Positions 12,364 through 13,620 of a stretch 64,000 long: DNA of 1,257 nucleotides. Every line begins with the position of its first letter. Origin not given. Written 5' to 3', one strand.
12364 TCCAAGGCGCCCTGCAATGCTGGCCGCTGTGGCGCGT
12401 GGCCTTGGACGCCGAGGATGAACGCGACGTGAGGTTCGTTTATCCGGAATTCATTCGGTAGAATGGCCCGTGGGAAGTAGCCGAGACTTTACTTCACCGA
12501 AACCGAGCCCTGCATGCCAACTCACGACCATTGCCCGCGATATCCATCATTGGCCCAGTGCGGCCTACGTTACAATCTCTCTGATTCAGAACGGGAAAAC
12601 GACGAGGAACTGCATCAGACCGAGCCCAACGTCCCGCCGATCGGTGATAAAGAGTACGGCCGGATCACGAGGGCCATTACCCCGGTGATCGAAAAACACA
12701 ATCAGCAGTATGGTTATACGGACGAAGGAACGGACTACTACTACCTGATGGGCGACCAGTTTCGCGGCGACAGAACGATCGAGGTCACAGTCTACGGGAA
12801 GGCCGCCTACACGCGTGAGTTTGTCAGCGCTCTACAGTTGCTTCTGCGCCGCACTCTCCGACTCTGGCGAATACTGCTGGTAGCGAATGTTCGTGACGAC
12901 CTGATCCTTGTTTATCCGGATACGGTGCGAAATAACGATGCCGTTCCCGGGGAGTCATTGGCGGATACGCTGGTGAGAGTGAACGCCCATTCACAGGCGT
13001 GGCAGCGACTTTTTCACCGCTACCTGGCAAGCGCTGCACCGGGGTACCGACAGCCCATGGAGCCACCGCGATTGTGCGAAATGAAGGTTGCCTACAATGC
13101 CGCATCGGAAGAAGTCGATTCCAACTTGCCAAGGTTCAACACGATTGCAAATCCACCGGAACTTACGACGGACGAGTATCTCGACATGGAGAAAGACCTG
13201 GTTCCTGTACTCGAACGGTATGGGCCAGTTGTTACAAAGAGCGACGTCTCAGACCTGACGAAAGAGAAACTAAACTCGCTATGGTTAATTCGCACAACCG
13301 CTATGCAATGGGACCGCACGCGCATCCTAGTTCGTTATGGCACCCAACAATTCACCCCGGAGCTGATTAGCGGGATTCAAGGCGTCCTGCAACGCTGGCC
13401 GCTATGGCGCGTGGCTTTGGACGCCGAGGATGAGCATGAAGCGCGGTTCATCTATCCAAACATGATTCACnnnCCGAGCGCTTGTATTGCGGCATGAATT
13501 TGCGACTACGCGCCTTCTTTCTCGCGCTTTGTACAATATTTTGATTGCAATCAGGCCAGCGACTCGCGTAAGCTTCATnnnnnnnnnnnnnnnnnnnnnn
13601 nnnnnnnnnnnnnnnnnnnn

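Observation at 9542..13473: Tandem triplication of an unrecognised protein family with an internal domain duplication and a conserved H-x2-C-x8-C N-terminus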

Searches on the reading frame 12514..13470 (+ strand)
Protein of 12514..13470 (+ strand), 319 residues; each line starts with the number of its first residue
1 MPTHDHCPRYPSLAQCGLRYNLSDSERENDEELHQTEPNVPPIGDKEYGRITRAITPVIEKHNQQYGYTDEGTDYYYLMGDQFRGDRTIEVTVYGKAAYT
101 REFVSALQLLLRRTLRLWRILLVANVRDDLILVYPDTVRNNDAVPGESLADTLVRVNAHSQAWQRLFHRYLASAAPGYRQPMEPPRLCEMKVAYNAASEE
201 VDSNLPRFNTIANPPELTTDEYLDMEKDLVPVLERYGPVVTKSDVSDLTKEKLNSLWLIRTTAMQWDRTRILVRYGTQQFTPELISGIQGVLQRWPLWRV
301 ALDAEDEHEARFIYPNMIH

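Call 5: search_protein_families(library=ncbifam, proteins=[window:12514-13470:+], max_evalue=1)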
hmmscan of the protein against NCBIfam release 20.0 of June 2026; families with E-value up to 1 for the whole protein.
window:12514-13470:+ (319 aa): 0 families

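Call 6: search_protein_families(library=pfam, proteins=[window:12514-13470:+], max_evalue=1)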
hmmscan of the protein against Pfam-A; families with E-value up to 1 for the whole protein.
window:12514-13470:+ (319 aa): 0 families

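Call 7: search_protein_families(library=padloc, proteins=[window:12514-13470:+], max_evalue=1)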
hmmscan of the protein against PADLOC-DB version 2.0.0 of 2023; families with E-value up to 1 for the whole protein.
window:12514-13470:+ (319 aa): 0 families

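Call 8: find_homologous_proteins(query=window:12514-13470:+, max_evalue=0.001)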
Query window:12514-13470:+ (319 aa): 14 proteins with E <= 0.001 among 1929 candidates.
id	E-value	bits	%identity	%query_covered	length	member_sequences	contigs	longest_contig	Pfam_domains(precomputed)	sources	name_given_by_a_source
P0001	5.3e-217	737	100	100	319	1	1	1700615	-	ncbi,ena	-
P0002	6.0e-130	451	67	94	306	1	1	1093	-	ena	-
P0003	5.4e-122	425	65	90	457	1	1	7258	-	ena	-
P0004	4.2e-117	409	58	100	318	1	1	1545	-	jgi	jgi:hypothetical protein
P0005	1.6e-109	384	56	99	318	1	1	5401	-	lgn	-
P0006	1.6e-107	378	55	100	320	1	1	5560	-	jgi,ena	-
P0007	5.4e-105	369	53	100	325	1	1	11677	-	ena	-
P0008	1.1e-103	365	54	100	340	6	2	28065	-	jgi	jgi:hypothetical protein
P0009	1.7e-100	355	68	72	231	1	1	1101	-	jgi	jgi:hypothetical protein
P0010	1.5e-92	329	59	80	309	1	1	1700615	-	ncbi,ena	-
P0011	1.4e-90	322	48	100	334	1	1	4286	-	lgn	-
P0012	2.0e-86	308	59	76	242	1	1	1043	-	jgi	jgi:hypothetical protein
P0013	3.1e-83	298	66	66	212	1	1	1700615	-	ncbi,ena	-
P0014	2.5e-63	233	68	50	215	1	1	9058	-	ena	-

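Call 15: find_encoding_contigs(protein=P0008, flank=10000, max_places=4)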
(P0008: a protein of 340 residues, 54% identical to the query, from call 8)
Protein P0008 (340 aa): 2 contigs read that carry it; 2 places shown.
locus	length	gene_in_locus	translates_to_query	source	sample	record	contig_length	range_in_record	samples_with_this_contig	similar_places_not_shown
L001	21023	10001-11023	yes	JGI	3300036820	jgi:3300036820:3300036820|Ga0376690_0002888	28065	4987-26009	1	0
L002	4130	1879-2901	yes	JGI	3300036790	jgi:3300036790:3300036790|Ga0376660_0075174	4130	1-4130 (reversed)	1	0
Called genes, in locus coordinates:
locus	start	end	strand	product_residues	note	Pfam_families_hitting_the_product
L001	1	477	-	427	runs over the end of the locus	PF01979:Amidohydro_1, PF07969:Amidohydro_3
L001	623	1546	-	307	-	PF00561:Abhydrolase_1, PF00975:Thioesterase (weak), PF12146:Hydrolase_4, PF12697:Abhydrolase_6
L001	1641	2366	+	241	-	PF00392:GntR, PF07729:FCD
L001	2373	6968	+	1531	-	PF01261:AP_endonuc_2, PF23500:DUF7133 (weak)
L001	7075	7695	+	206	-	PF00156:Pribosyltran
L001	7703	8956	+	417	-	PF01408:GFO_IDH_MocA, PF22725:GFO_IDH_MocA_C3, PF02894:GFO_IDH_MocA_C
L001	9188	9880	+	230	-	-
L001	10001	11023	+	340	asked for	-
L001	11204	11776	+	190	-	-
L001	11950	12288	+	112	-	-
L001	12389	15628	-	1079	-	PF07244:POTRA (weak), PF08479:POTRA_2 (faint), PF07244:POTRA, PF01103:Omp85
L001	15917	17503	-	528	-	PF04389:Peptidase_M28, PF01546:Peptidase_M20 (weak), PF13180:PDZ_2, PF17820:PDZ_6, PF00595:PDZ (weak), PF17820:PDZ_6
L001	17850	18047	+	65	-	-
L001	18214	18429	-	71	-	PF09720:Unstab_antitox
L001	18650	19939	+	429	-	PF00709:Adenylsucc_synt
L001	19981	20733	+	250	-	PF01255:Prenyltransf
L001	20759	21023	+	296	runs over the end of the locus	PF01148:CTP_transf_1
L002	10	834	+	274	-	PF22725:GFO_IDH_MocA_C3, PF02894:GFO_IDH_MocA_C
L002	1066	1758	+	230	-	-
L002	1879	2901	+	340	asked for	-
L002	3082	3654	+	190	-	-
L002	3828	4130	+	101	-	?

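Call 18: find_encoding_contigs(protein=P0007, flank=10000, max_places=3)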
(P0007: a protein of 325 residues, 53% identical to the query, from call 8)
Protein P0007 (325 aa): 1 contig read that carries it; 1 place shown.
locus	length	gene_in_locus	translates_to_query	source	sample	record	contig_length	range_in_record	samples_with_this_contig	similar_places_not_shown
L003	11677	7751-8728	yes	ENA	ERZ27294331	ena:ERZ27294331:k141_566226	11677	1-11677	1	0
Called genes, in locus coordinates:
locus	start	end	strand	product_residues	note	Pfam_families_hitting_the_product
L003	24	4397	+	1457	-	PF01261:AP_endonuc_2, PF23500:DUF7133 (faint)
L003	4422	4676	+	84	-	-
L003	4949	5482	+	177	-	PF00156:Pribosyltran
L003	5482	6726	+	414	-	PF01408:GFO_IDH_MocA, PF22725:GFO_IDH_MocA_C3, PF02894:GFO_IDH_MocA_C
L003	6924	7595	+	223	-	-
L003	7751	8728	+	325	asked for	-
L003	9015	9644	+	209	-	-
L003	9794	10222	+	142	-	-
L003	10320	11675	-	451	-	?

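Call 19: find_encoding_contigs(protein=P0014, flank=10000, max_places=3)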
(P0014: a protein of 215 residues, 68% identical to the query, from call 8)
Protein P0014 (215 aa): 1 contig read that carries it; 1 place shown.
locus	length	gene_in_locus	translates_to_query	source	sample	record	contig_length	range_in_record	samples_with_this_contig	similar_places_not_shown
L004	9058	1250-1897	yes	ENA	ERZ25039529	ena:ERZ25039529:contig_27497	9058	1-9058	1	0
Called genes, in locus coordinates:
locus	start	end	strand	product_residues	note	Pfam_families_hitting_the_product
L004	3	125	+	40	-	?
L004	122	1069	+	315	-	PF00578:AhpC-TSA, PF08534:Redoxin, PF00085:Thioredoxin, PF13098:Thioredoxin_2 (weak), PF13905:Thioredoxin_8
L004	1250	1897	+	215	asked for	-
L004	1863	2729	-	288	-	PF13276:HTH_21, PF00665:rve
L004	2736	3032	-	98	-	PF01527:HTH_Tnp_1 (weak)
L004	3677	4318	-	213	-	-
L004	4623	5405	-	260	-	PF04542:Sigma70_r2, PF04539:Sigma70_r3, PF08281:Sigma70_r4_2 (weak), PF04545:Sigma70_r4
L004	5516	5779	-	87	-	-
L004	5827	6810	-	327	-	PF00142:Fer4_NifH (weak), PF01656:CbiA, PF02374:ArsA_ATPase (weak), PF06564:CBP_BcsQ (weak), PF09140:MipZ (weak), PF10609:ParA, PF13614:AAA_31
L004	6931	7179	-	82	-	PF00448:SRP54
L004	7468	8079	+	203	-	-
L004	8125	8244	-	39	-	-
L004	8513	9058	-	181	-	?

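Call 21: search_protein_representatives(alignment_id=A2)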
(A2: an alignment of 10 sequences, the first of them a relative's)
Query: 10 sequences, 318 profile positions. Proteins with E-value up to 0.001 (for the whole library): 65; up to 1e-10: 9; up to 1e-30: 6. The best 65 are listed.
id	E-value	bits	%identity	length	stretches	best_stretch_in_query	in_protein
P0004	3.1e-162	555.4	-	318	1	1-318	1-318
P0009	3.6e-119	413.9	-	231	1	88-318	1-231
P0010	2.6e-103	361.8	-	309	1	2-254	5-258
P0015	9.6e-72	258.1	-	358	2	5-317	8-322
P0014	1.8e-69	250.6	-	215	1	2-177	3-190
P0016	2.6e-45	171.2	-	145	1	1-112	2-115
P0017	3.5e-21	92.0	-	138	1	8-138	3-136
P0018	3.8e-13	65.6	-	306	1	10-161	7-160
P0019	1.7e-11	60.2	-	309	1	10-157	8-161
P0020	4.9e-10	55.3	-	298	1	9-150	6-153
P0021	7.3e-10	54.8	-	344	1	5-157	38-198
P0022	2.2e-09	53.2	-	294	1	34-138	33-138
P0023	2.3e-09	53.2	-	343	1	7-160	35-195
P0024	5.0e-09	52.0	-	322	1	10-156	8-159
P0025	9.6e-09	51.1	-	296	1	14-142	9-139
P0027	2.1e-08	50.0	-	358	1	8-192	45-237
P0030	4.2e-08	49.0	-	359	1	5-174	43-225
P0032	8.9e-08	47.9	-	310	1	8-162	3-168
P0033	9.1e-08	47.9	-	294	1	52-190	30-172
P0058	8.7e-05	38.1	-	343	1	193-318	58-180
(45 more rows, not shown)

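Call 22: predict_structure(alignment_id=A2)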
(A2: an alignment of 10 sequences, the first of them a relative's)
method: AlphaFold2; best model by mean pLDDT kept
length: 319 residues; sequences in the alignment: 10
mean_pLDDT: 64.3   pTM: 0.44
mean pLDDT of the five models: 64.3, 61.1, 60.0, 56.2, 52.4
residues with pLDDT >= 90: 18; 70-90: 140; 50-70: 76; < 50: 85
segments of 3 or more residues with pLDDT < 50: 1-37, 169-202, 204-213
pLDDT, mean of each block of 10 residues (from residue 1): 30 30 39 44 70 83 78 66 59 78 89 69 65 77 75 82 59 37 31 37 42 57 86 87 60 75 62 80 91 83 62 78
secondary structure, 60 per line:
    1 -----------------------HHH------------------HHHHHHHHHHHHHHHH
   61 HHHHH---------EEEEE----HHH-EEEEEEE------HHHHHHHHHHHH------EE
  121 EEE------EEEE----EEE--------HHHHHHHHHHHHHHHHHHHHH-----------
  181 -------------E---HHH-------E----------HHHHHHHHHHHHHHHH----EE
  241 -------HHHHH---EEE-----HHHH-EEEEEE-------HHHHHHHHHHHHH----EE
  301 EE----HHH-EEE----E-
elements in order: H45-65 E75-79 E88-94 H101-112 E119-123 E130-133 E138-140 H149-169 H219-234 H248-252 E256-258 H264-267 E269-274 H282-294 E299-302 E311-313

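Call 25: search_protein_families(library=pfam, proteins=[P0015, P0018, P0019, P0021, P0023, P0027, P0030, P0032, P0058, P0033], max_evalue=1)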
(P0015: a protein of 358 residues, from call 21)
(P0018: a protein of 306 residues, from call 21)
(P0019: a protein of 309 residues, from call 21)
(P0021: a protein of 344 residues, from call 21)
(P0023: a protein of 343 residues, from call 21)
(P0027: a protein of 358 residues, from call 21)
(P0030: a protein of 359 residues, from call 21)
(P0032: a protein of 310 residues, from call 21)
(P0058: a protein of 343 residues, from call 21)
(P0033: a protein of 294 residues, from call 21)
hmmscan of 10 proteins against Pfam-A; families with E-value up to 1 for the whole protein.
P0015 (358 aa): 1 family
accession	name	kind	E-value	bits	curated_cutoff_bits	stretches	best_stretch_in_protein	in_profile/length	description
PF13919.11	ASXH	-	0.18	12.3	25.8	1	291-347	28-82/130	Asx homology domain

P0018 (306 aa): 0 families

P0019 (309 aa): 0 families

P0021 (344 aa): 1 family
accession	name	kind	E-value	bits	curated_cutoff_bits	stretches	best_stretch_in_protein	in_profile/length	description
PF19381.4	DUF5956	-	0.23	12.1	24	1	59-115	33-87/100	Family of unknown function (DUF5956)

P0023 (343 aa): 0 families

P0027 (358 aa): 2 families
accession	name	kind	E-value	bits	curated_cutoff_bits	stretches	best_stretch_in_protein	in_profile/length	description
PF06724.16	DUF1206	-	0.15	12.6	26.2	1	10-32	43-65/70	Domain of Unknown Function (DUF1206)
PF11583.14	AurF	-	0.17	11.4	29.6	1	138-201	119-180/282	P-aminobenzoate N-oxygenase AurF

P0030 (359 aa): 2 families
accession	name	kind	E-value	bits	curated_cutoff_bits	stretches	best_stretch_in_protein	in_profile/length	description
PF10098.14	DUF2336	-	0.057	13.3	34.6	1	294-324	8-38/262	Uncharacterised protein conserved in bacteria (DUF2336)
PF25303.1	DUF7879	-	0.23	11.9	26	1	193-232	41-83/146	Family of unknown function (DUF7879)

P0032 (310 aa): 0 families

P0058 (343 aa): 0 families

P0033 (294 aa): 1 family
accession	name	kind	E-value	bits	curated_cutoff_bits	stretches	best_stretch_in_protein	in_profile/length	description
PF20114.4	DUF6504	-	0.043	14.5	24.2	1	134-210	38-81/103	Domain of unknown function (DUF6504)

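Call 29: find_encoding_contigs(protein=P0005, flank=10000, max_places=3)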
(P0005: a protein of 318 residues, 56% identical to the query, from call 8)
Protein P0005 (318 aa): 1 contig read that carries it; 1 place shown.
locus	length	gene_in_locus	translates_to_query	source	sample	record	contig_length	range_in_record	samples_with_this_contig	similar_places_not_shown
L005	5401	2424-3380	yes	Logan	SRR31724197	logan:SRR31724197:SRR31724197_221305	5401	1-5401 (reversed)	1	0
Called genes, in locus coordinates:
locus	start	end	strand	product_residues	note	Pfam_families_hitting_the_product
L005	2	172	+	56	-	?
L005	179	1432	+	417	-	PF01408:GFO_IDH_MocA, PF22725:GFO_IDH_MocA_C3, PF02894:GFO_IDH_MocA_C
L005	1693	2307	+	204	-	-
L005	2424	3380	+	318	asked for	-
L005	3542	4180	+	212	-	-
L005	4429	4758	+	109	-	-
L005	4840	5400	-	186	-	?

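Call 30: find_encoding_contigs(protein=P0006, flank=10000, max_places=3)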
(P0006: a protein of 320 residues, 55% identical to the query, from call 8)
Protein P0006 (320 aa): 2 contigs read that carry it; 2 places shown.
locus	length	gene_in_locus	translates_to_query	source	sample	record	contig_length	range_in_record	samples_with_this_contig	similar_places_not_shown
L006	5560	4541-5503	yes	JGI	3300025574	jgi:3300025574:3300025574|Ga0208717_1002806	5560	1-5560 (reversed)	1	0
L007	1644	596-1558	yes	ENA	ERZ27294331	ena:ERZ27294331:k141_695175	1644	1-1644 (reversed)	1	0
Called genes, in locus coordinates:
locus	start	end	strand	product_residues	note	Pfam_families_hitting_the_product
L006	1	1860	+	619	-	?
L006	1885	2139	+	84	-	-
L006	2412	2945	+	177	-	PF00156:Pribosyltran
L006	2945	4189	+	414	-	PF01408:GFO_IDH_MocA, PF22725:GFO_IDH_MocA_C3, PF02894:GFO_IDH_MocA_C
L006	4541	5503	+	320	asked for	-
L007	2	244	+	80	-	?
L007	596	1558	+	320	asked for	-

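Call 31: find_encoding_contigs(protein=P0015, flank=10000, max_places=3)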
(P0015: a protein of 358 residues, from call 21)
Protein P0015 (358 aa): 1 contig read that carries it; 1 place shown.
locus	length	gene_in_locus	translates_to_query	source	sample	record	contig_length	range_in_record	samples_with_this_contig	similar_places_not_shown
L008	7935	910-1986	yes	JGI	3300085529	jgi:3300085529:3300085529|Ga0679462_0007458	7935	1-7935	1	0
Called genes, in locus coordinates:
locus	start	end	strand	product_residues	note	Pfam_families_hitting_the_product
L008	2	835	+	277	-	?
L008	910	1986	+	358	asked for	-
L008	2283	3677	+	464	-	PF00162:PGK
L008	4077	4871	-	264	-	-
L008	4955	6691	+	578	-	PF07643:DUF1598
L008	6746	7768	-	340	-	-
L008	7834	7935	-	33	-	?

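Call 33: fold_search(model_id=the predicted structure, library=pdb)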
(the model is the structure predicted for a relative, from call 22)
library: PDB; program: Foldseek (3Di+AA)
matches with E <= 10: 223; with E <= 0.001: 0
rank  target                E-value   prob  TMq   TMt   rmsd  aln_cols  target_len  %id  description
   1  4at7_A                5.1e-02  0.47  0.18  0.17  10.0       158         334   14  Crystal structure of the NF90-NF45 dimerisation domain complex (released 2012-08-01)
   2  1wdj_B                7.3e-02  0.44  0.15  0.28  15.7       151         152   13  Crystal structure of TT1808 from Thermus thermophilus HB8 (released 2004-11-17)
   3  4at8_C                7.3e-02  0.41  0.19  0.18   9.7       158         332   15  Crystal structure of the NF90-NF45 dimerisation domain complex with ATP (released 2012-08-01)
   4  1ueu                  1.3e-01  0.25  0.15  0.12  10.2       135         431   12  Divergent evolutions of trinucleotide polymerization revealed by an archaeal CCA-adding enzyme structure (released 2003-12-02)
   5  8wi7_w                2.0e-01  0.06  0.09  0.11  26.6       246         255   13  Cryo- EM structure of Mycobacterium smegmatis 70S ribosome, bS1 and RafH. (released 2024-02-28)
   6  2hhp                  3.8e-01  0.16  0.17  0.13  12.1       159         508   12  Structure of yeast poly(A) polymerase in a closed conformation. (released 2007-01-23)
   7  1v95_MODEL_1_A        7.9e-01  0.06  0.13  0.22  15.8       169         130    9  Solution Structure of Anticodon Binding Domain from Nuclear Receptor Coactivator 5 (Human KIAA1637 Protein) (released 2004-07-20)
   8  2f7l_A                8.3e-01  0.05  0.12  0.09  22.0       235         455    9  Crystal structure of Sulfolobus tokodaii phosphomannomutase/phosphoglucomutase (released 2006-12-05)
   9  1wqa_A                8.3e-01  0.04  0.12  0.09  21.8       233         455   11  Crystal Structure of Pyrococcus horikoshii phosphomannomutase/phosphoglucomutase complexed with Mg2+ (released 2005-10-04)
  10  6sd2_A                8.8e-01  0.11  0.13  0.31   6.5        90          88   16  Structure of the RBM2inner region of the Salmonella flagella MS-ring protein FliF with 21-fold symmetry applied. (released 2020-03-18)
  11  7cgo_Df               8.8e-01  0.11  0.14  0.30   7.7        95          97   15  Cryo-EM structure of the flagellar motor-hook complex from Salmonella (released 2021-04-28)
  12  4u4p_A                1.0e+00  0.13  0.17  0.22  11.5       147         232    8  Crystal structure of the human condensin SMC hinge domain heterodimer with short coiled coils (released 2015-08-26)
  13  6m6w_A                1.1e+00  0.12  0.16  0.33  13.5       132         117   13  Crystal structure the toxin-antitoxin MntA-HpeT mutant-Y104A (released 2020-09-30)
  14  1no5_A                1.1e+00  0.25  0.19  0.49   8.0       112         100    8  Structure of HI0073 from Haemophilus influenzae, the nucleotide binding domain of the HI0073/HI0074 two protein nucleo (released 2004-03-16)
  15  1p9o_A                1.3e+00  0.18  0.12  0.14  10.6        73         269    7  Crystal Structure of Phosphopantothenoylcysteine Synthetase (released 2003-09-02)
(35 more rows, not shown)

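Call 43: find_related_loci(query=A2, collection=genome_contigs, flank=8000)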
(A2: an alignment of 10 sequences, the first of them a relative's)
Query A2 (319 aa) in genome_contigs; peptide patterns used: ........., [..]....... (x = any residue, [..] = any of these).
7 stretches matched a pattern, but none encodes a relative of the query by tblastn (E <= 1e-3).

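Call 44: find_related_loci(query=P0001, collection=genome_contigs, flank=3000)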
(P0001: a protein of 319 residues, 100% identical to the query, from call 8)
Query P0001 (319 aa) in genome_contigs; peptide patterns used: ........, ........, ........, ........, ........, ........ (x = any residue, [..] = any of these).
224 stretches matched a pattern, but none encodes a relative of the query by tblastn (E <= 1e-3).
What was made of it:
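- Tried and rejected: Two scans found no relative (calls 43, 44), so no species-level distribution could be made.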

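Call 45: list_cluster_members(proteins=[P0001, P0076, P0010, P0013])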
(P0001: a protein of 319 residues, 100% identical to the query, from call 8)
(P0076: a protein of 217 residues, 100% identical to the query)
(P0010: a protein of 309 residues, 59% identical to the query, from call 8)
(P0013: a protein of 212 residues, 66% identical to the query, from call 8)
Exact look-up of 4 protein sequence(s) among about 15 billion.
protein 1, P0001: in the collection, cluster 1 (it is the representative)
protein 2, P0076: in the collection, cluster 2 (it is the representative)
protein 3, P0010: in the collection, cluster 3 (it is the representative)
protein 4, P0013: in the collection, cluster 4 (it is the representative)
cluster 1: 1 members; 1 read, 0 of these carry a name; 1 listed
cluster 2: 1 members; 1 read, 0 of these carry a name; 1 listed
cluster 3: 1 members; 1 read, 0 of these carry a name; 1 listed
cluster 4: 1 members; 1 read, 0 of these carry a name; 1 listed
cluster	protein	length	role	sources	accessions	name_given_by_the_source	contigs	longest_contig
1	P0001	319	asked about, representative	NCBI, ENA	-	-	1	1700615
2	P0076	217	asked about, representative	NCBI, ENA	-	-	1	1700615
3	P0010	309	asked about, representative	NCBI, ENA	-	-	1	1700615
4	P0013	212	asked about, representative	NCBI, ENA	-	-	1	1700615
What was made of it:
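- Tried and rejected: It gave no names or accessions (call 45).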

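Call 47: find_encoding_contigs(protein=P0019, flank=6000, max_places=3)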
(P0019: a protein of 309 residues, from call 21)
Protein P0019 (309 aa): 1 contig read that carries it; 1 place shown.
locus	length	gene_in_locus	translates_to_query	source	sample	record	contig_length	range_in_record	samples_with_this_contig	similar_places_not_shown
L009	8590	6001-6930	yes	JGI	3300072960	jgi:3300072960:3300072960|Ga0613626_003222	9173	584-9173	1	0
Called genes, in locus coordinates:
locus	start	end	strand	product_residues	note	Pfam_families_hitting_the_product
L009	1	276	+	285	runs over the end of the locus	PF07591:PT-HINT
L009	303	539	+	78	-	-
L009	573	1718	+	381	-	PF07591:PT-HINT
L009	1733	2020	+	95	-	-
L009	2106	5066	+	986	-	-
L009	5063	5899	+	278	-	-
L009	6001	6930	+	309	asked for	-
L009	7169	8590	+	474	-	?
